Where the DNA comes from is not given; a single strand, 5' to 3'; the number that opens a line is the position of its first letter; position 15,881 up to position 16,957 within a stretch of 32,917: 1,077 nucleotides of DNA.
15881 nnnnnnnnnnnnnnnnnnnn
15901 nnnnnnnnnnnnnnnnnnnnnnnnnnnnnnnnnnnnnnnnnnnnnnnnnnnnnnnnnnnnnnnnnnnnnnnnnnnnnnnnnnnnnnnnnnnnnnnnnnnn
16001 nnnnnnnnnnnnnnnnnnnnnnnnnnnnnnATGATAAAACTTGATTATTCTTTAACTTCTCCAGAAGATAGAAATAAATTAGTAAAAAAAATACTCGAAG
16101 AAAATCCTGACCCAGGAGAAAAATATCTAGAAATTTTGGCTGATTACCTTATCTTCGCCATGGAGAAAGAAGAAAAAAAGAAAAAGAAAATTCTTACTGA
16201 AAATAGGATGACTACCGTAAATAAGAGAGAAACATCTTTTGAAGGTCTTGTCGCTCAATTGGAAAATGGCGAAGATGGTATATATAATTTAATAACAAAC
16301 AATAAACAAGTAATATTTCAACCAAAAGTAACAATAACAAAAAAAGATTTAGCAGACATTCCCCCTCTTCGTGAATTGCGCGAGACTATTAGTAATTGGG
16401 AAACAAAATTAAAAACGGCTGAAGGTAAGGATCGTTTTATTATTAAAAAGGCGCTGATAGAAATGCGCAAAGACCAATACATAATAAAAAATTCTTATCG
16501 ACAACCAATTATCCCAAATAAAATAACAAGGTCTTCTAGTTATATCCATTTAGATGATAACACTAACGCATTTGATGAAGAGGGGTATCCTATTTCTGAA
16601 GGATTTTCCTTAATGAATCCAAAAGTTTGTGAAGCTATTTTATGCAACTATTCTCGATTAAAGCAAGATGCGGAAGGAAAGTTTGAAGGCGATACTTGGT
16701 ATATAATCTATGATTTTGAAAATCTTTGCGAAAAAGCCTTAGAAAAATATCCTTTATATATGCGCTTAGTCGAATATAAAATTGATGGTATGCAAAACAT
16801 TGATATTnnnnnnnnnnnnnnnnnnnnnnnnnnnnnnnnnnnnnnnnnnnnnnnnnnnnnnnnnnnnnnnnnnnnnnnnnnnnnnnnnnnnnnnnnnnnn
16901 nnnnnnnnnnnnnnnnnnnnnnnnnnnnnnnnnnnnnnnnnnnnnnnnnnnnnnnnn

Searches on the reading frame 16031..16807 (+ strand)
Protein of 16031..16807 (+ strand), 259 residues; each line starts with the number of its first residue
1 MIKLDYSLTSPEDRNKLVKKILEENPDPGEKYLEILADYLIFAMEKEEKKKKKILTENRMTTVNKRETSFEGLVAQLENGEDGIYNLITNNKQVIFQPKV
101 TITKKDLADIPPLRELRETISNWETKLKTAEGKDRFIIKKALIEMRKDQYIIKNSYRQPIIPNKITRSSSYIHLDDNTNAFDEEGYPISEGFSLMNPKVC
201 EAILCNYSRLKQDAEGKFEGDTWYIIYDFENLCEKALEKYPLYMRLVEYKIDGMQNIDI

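Call 37: search_dna_similar(query=window:16031-16807:+, collection=phages, mode=protein, max_rows=15)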
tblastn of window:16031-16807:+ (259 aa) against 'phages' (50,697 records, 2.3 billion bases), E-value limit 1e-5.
Records with a match: 8; places in all: 8; records where one place covers at least 80% of the query: 8.
Best place of each record, by identity: <60% 8.
By first word of the organism name: Enterococcus 7; Bacteriophage 1.
By host as written in the record: Enterococcus faecium 4; Enterococcus faecalis 2; - 1; Enterococcus faecium 374iF1 (22) 1.
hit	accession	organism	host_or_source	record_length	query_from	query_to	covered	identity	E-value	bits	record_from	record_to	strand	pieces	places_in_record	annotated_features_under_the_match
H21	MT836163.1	Bacteriophage sp.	human fecal samples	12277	2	259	100%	53.1%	5e-76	256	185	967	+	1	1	record has no annotation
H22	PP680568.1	Enterococcus phage VRE9_2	Enterococcus faecium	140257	2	259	100%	35.2%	1e-30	125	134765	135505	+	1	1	sigma factor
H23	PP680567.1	Enterococcus phage VRE9_1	Enterococcus faecium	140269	2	259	100%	35.2%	1e-30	125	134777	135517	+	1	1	sigma factor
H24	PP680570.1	Enterococcus phage VRE9_4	Enterococcus faecium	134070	2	259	100%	35.2%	5e-30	123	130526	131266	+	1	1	sigma factor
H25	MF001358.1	Enterococcus phage EF1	Enterococcus faecalis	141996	2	259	100%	34.8%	7e-30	123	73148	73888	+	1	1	hypothetical protein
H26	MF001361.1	Enterococcus phage EF5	Enterococcus faecalis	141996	2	259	100%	34.8%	7e-30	123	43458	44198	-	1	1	hypothetical protein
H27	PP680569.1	Enterococcus phage VRE9_3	Enterococcus faecium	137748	2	259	100%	34.8%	7e-30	123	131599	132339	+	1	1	sigma factor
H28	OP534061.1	Enterococcus phage H1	Enterococcus faecium 374iF1 (22)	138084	2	259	100%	34.8%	7e-30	123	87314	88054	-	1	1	hypothetical protein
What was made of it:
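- Closest known: T4-type PeSL cassettes. Same: A phage sigma-factor gene follows the early arm (call 37).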
